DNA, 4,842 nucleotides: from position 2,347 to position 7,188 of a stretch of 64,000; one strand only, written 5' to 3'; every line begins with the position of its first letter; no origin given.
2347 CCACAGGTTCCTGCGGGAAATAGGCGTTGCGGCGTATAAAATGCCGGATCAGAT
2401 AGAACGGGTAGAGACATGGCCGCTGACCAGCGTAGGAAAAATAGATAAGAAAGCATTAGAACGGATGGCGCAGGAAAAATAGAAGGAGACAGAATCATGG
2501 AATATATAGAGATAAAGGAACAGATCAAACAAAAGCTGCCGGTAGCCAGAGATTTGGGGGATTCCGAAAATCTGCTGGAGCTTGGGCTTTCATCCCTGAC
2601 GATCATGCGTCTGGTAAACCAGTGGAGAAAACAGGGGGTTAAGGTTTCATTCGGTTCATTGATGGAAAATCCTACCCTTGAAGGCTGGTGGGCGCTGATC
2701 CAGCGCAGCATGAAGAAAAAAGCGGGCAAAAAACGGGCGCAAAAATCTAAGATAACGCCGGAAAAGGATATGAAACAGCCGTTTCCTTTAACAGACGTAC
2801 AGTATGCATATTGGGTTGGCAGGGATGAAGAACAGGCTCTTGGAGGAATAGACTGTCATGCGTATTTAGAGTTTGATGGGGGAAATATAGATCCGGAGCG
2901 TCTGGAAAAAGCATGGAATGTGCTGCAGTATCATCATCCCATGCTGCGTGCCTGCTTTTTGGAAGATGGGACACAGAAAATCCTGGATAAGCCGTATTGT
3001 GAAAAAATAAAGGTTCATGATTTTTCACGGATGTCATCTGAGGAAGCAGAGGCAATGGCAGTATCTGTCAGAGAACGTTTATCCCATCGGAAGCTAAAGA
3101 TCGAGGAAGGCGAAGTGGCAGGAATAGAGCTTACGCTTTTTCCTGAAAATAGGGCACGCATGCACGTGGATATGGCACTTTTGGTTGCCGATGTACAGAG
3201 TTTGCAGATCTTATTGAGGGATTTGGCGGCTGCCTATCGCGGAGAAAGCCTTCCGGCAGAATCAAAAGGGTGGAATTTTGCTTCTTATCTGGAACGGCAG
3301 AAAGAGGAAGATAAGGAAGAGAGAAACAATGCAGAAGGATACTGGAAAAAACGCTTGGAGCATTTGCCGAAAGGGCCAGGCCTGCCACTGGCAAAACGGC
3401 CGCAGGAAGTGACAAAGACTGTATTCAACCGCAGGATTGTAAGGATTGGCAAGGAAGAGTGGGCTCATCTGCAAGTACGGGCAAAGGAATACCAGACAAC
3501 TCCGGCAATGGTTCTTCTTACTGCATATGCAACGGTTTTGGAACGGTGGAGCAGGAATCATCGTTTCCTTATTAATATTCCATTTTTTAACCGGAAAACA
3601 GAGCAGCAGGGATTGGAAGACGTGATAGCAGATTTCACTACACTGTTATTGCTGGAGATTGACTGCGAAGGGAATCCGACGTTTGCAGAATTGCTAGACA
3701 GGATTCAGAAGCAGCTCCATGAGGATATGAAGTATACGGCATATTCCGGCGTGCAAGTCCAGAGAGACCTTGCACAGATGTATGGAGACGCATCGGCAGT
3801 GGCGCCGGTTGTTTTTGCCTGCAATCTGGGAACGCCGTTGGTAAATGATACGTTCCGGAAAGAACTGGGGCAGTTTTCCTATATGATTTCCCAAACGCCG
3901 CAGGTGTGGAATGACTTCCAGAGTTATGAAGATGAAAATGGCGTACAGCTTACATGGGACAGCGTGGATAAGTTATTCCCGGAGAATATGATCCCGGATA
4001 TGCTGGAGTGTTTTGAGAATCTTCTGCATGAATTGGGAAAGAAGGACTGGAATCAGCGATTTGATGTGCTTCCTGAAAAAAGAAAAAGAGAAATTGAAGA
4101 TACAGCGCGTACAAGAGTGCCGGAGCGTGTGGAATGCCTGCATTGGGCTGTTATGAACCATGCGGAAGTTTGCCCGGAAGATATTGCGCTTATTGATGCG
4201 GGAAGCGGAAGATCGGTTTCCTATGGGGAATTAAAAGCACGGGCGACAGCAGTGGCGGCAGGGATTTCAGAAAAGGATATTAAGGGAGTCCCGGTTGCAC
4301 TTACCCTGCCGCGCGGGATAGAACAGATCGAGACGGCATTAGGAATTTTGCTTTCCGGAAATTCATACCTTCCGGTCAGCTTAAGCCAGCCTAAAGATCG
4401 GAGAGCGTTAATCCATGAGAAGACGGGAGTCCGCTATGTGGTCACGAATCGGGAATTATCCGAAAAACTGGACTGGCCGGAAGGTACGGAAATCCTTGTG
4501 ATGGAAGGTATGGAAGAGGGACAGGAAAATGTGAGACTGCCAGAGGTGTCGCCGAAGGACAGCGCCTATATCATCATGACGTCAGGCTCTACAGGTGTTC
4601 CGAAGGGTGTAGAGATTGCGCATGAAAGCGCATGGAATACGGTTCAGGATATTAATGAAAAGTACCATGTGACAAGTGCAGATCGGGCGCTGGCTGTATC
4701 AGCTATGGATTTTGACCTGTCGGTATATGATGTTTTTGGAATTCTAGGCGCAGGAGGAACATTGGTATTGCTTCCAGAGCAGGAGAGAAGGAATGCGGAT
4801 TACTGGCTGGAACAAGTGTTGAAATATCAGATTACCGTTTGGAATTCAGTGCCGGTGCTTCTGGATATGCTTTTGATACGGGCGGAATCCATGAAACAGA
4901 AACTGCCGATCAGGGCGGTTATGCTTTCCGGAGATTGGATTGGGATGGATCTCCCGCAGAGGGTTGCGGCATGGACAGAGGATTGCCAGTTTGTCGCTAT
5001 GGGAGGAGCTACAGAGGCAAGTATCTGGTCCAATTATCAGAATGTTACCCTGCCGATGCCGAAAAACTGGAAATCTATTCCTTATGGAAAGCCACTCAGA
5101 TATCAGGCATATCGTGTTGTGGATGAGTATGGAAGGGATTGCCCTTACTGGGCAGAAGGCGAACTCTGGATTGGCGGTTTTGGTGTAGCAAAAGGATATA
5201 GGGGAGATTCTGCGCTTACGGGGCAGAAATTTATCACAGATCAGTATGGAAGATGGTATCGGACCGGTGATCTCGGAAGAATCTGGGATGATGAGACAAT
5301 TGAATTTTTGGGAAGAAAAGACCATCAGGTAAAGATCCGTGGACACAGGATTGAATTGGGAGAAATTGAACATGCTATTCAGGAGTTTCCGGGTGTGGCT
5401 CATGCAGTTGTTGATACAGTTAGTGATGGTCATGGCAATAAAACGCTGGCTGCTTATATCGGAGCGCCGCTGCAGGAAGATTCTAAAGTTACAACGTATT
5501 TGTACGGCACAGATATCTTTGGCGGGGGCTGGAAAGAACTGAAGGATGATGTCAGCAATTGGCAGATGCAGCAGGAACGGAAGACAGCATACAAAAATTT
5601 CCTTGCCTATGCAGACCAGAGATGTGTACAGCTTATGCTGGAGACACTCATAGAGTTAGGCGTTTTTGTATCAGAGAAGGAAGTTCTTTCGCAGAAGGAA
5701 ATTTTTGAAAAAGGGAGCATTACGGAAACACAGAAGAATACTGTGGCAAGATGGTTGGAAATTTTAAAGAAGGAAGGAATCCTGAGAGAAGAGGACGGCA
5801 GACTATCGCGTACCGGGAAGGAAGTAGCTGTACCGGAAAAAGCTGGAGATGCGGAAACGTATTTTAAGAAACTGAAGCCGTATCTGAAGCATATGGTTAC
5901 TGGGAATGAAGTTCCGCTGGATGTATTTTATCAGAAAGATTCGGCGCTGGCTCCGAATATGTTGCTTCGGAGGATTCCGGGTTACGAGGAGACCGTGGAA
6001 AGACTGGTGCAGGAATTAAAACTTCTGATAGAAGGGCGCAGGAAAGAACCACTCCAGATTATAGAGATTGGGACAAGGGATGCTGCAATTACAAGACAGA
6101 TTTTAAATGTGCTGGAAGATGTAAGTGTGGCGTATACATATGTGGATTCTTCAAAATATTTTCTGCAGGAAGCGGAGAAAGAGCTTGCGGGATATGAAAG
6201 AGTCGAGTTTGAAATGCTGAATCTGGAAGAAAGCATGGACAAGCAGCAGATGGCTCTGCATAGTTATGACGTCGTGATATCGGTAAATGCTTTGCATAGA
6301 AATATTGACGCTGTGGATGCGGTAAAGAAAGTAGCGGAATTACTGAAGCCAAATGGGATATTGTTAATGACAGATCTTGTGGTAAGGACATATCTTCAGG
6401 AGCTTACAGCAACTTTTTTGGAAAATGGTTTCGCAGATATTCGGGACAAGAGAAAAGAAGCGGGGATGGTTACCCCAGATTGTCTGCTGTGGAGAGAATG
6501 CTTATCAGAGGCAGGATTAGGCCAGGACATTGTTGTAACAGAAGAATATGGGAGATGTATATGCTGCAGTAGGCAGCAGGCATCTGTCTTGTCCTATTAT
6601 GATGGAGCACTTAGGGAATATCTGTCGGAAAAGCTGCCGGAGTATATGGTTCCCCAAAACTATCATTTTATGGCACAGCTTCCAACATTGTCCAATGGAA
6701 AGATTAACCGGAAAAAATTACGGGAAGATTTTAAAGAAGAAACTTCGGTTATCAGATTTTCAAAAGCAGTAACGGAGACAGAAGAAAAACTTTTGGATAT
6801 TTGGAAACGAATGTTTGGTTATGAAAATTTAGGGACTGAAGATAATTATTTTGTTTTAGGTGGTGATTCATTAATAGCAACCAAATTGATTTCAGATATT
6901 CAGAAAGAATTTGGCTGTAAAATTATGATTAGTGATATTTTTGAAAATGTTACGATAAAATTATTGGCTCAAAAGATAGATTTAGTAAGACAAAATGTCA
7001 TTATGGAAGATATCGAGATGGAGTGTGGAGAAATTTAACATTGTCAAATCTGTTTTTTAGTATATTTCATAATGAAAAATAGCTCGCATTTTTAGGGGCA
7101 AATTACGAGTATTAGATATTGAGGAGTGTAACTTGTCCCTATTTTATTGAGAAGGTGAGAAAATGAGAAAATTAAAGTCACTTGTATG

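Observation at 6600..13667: Sharp compositional break inside NRPS1 at the A10/PCP boundary: the assembly line is a natural chimera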

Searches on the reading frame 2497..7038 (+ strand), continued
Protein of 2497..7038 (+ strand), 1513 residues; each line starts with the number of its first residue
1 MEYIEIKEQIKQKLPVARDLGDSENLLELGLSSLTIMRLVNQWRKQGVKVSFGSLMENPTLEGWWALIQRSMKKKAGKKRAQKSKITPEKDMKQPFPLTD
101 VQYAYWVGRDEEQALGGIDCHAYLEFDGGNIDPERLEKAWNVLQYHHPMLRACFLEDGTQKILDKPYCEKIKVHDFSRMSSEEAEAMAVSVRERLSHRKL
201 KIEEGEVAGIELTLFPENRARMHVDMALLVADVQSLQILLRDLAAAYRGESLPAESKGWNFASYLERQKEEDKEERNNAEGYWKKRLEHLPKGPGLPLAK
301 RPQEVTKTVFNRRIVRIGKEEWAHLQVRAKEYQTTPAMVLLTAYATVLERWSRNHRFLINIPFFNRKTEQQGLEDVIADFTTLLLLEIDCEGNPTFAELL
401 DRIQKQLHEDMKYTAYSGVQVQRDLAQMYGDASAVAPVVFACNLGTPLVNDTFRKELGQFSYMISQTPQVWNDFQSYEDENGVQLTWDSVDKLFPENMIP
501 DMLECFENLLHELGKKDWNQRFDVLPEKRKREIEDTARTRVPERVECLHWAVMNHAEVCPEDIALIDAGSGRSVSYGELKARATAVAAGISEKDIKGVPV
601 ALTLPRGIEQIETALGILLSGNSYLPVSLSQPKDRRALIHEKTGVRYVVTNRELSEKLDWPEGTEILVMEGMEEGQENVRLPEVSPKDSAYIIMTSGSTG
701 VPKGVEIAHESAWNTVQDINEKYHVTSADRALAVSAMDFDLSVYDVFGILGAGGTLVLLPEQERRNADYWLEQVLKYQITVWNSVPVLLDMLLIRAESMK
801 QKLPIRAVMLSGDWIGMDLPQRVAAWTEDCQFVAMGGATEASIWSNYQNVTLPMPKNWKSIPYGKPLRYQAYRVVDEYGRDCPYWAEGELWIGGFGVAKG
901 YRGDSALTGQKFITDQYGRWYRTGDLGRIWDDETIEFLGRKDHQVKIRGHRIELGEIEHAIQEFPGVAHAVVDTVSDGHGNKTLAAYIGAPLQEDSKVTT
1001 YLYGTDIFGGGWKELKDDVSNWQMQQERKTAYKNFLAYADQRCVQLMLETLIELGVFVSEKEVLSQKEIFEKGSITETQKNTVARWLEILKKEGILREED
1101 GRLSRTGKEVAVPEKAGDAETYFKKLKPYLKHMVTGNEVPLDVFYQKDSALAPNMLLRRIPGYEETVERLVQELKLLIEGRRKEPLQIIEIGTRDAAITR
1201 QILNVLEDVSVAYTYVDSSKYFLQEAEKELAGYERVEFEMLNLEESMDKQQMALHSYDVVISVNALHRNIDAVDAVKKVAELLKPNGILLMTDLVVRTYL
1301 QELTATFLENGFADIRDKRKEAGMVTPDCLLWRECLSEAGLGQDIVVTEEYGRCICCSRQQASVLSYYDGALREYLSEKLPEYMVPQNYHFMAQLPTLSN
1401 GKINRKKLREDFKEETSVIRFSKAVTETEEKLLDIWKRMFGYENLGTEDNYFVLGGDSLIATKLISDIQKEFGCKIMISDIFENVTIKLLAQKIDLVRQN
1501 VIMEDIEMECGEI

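Call 36: search_protein_families(library=pfam, proteins=[P0001, P0009, P0004], max_evalue=0.00001)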
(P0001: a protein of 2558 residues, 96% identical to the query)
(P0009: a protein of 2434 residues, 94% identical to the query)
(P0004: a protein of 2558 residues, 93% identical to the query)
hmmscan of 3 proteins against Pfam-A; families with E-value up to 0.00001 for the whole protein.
P0001 (2558 aa): 8 families
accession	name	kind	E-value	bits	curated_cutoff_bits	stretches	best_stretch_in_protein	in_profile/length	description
PF00501.34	AMP-binding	-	7.9e-158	525.7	29.9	2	1977-2326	3-384/384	AMP-binding enzyme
PF00668.25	Condensation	-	8.4e-86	288.9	30.6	2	96-513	5-433/456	Condensation domain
PF00550.31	PP-binding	-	4.5e-40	136.2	20.8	3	1430-1494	1-67/67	Phosphopantetheine attachment site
PF08242.18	Methyltransf_12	-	4.8e-13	50.1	30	1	1189-1289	1-98/98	Methyltransferase domain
PF13193.12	AMP-binding_C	-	2.7e-09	38.2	24.5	0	1370-1402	44-76/76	AMP-binding enzyme C-terminal domain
PF13847.12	Methyltransf_31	-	4.2e-09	36.7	27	1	1217-1305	35-120/145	Methyltransferase domain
PF02458.20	Transferase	-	1.7e-07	30.8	22.7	1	1620-1694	122-197/434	Transferase family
PF08241.18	Methyltransf_11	-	9.3e-06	26.6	21.2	0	1201-1290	9-94/95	Methyltransferase domain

P0009 (2434 aa): 8 families
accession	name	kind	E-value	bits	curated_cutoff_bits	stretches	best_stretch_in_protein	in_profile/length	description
PF00501.34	AMP-binding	-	1.4e-130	436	29.9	2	555-901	4-383/384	AMP-binding enzyme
PF00668.25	Condensation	-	1e-45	156.8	30.6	1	96-513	5-433/456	Condensation domain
PF00550.31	PP-binding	-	1.3e-33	115.5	20.8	3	1430-1494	1-67/67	Phosphopantetheine attachment site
PF00975.26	Thioesterase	-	1e-16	62.3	26.4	1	2141-2418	5-213/226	Thioesterase domain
PF13193.12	AMP-binding_C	-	4.1e-15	56.9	24.5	1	1934-2008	1-76/76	AMP-binding enzyme C-terminal domain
PF08242.18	Methyltransf_12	-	4.5e-12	47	30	1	1189-1289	1-98/98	Methyltransferase domain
PF13847.12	Methyltransf_31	-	1.9e-09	37.8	27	1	1217-1305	35-120/145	Methyltransferase domain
PF08241.18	Methyltransf_11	-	8e-06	26.8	21.2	0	1202-1290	10-94/95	Methyltransferase domain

P0004 (2558 aa): 9 families
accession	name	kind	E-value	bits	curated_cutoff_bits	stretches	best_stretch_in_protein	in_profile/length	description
PF00501.34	AMP-binding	-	1.1e-156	521.9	29.9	2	1977-2326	3-384/384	AMP-binding enzyme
PF00668.25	Condensation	-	2.4e-85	287.4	30.6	2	96-513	5-433/456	Condensation domain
PF00550.31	PP-binding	-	4.2e-40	136.3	20.8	3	1430-1494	1-67/67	Phosphopantetheine attachment site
PF08242.18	Methyltransf_12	-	9.1e-14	52.4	30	1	1189-1289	1-98/98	Methyltransferase domain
PF13193.12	AMP-binding_C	-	3.7e-10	41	24.5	0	2382-2459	1-76/76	AMP-binding enzyme C-terminal domain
PF13847.12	Methyltransf_31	-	2.3e-09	37.5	27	1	1217-1305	35-120/145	Methyltransferase domain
PF02458.20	Transferase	-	1.4e-08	34.3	22.7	1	1620-1696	122-199/434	Transferase family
PF23297.2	ACP_SdgA_C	-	4.9e-07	30.2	27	0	2498-2552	25-79/95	Highly reducing polyketide synthase sdgA, C-terminal ACP domain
PF08241.18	Methyltransf_11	-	7.4e-06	27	21.2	0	1202-1290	10-94/95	Methyltransferase domain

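Call 60: find_encoding_contigs(protein=P0020, flank=10000, max_places=1)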
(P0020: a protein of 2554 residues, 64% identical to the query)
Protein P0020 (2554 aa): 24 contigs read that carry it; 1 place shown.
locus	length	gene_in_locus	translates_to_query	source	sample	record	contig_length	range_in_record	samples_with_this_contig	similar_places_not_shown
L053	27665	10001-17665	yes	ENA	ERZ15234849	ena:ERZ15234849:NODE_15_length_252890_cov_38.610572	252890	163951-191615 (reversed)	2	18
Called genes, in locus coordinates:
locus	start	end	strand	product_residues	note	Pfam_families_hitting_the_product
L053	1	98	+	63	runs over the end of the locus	-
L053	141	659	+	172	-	-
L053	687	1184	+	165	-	-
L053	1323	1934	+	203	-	PF01209:Ubie_methyltran, PF13489:Methyltransf_23, PF13847:Methyltransf_31, PF13649:Methyltransf_25, PF08241:Methyltransf_11, PF08242:Methyltransf_12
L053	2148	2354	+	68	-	-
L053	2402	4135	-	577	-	PF00664:ABC_membrane, PF00005:ABC_tran, PF02463:SMC_N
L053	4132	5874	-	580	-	PF00664:ABC_membrane, PF00005:ABC_tran, PF02463:SMC_N (weak)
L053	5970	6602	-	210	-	PF00440:TetR_N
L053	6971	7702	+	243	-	PF00975:Thioesterase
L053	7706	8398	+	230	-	PF22624:AASDHPPT_N, PF01648:ACPS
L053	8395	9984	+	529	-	PF00501:AMP-binding, PF13193:AMP-binding_C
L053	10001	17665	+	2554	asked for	PF00550:PP-binding, PF00668:Condensation, PF00501:AMP-binding, PF08242:Methyltransf_12, PF00550:PP-binding, PF00668:Condensation, PF00501:AMP-binding, PF00550:PP-binding, +6 more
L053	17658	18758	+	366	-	PF01408:GFO_IDH_MocA, PF21390:Irp3-like_C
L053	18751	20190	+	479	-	PF18563:TubC_N, PF00668:Condensation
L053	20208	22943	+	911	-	PF00501:AMP-binding, PF08241:Methyltransf_11 (weak), PF08242:Methyltransf_12, PF13847:Methyltransf_31 (weak), PF00550:PP-binding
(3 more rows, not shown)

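Call 61: find_encoding_contigs(protein=P0013, flank=10000, max_places=1)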
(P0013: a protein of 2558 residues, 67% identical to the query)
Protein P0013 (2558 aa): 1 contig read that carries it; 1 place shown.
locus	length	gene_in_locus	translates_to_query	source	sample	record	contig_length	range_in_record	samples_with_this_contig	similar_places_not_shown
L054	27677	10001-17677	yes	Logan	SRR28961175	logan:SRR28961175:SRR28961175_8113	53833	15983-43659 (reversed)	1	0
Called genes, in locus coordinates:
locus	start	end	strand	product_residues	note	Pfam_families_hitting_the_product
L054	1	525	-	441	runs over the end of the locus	PF01554:MatE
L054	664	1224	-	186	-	PF00440:TetR_N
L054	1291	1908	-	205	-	PF01209:Ubie_methyltran, PF03141:Methyltransf_29, PF13489:Methyltransf_23, PF05175:MTS (weak), PF13847:Methyltransf_31, PF08241:Methyltransf_11, PF08242:Methyltransf_12, PF13649:Methyltransf_25, +2 more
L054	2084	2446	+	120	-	PF24250:HVO_2718 (faint), PF12844:HTH_19 (weak), PF01381:HTH_3, PF18430:DBD_HTH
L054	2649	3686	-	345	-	PF02899:Phage_int_SAM_1, PF13102:Phage_int_SAM_5 (weak), PF00589:Phage_integrase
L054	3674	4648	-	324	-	PF00589:Phage_integrase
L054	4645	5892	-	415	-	PF00589:Phage_integrase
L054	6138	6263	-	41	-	-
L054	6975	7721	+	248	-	PF00975:Thioesterase, PF12697:Abhydrolase_6 (weak)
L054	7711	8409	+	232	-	PF22624:AASDHPPT_N, PF01648:ACPS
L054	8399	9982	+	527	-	PF00501:AMP-binding, PF13193:AMP-binding_C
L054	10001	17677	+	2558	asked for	PF00668:Condensation, PF00501:AMP-binding, PF08242:Methyltransf_12, PF13847:Methyltransf_31, PF00550:PP-binding, PF00668:Condensation, PF00501:AMP-binding, PF00550:PP-binding, +3 more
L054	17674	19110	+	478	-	PF18563:TubC_N, PF00668:Condensation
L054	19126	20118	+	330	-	PF12146:Hydrolase_4 (faint)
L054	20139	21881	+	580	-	PF00501:AMP-binding, PF00550:PP-binding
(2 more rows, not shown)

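Call 71: search_protein_families(library=ncbifam, proteins=[window:2497-7038:+], max_evalue=1e-10)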
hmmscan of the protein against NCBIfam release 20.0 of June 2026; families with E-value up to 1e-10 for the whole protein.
window:2497-7038:+ (1513 aa): 76 families (the best 25 are shown)
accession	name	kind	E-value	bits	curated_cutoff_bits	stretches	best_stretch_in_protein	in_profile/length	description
NF004282.0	PRK05691.1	subfamily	8.3e-126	420.3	4090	2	11-995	596-1580/4334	non-ribosomal peptide synthase/polyketide synthase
TIGR01733.1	AA-adenyl-dom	subfamily_domain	5.2e-108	361.4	317.4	1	575-972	1-409/409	amino acid adenylation domain-containing protein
NF038078.1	NRPS_MxcG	equivalog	2.2e-89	300.3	2300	2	94-991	3-911/1442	myxochelin non-ribosomal peptide synthetase MxcG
NF041803.1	NRPS_SolG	exception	3.2e-85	286.6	2200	2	481-992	492-1018/1163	solanimycin non-ribosomal peptide synthetase SolG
NF047350.1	aureusi_NRPS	equivalog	3.3e-84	282.9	2500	2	20-1002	926-1876/2373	aureusimine non-ribosomal peptide synthetase AusA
NF007605.2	PRK10252.1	equivalog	5.7e-77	259.3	2400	2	97-973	5-887/1292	enterobactin non-ribosomal peptide synthetase EntF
NF003417.0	PRK04813.1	subfamily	3.7e-75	253.4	476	1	555-990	12-448/505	D-alanine--poly(phosphoribitol) ligase subunit DltA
TIGR01734.1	D-ala-DACP-lig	equivalog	7.3e-72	242.5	559.85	1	552-989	6-446/504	D-alanine--poly(phosphoribitol) ligase subunit DltA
TIGR03443.1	alpha_am_amid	equivalog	6.7e-51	172.8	1030.1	2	684-991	412-750/1390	L-aminoadipate-semialdehyde dehydrogenase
NF004837.0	PRK06187.1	subfamily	1.2e-43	149.2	476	1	555-990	17-471/531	long-chain-fatty-acid--CoA ligase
TIGR03098.1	ligase_PEP_1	hypoth_equivalog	2.1e-39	135.4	592.35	1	549-990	3-467/517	acyl-CoA ligase (AMP-forming), exosortase A system-associated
NF004511.1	PRK05852.1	equivalog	1.9e-36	125.8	650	1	552-988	5-451/505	FadD7 family fatty acid--CoA ligase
NF052269.1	Staph_lig_FadD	equivalog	4.9e-35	120.8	650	1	555-987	9-440/499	long-chain-fatty-acid--CoA ligase FadD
TIGR01923.1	menE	equivalog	3.7e-31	108.4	330.15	1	575-1001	1-409/442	o-succinylbenzoate--CoA ligase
NF004114.0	PRK05605.1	equivalog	5.2e-30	104.3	766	1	667-988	201-516/575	long-chain-fatty-acid--CoA ligase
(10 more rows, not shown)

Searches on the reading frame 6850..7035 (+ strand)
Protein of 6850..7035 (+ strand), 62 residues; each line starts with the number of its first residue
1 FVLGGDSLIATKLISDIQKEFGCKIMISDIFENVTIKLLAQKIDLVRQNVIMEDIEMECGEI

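Call 68: find_homologous_proteins(query=window:6850-7035:+, max_evalue=0.001)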
Query seq(62 aa) (62 aa): 4 proteins with E <= 0.001 among 4 candidates.
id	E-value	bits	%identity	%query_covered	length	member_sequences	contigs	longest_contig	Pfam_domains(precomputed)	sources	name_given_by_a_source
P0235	7.9e-31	121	100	100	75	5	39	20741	PF00550.32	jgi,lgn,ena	-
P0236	1.8e-25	105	100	87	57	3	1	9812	PF00550.32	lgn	-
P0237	1.3e-22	96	98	81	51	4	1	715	-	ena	-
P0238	1.4e-18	83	100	69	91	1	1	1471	-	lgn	-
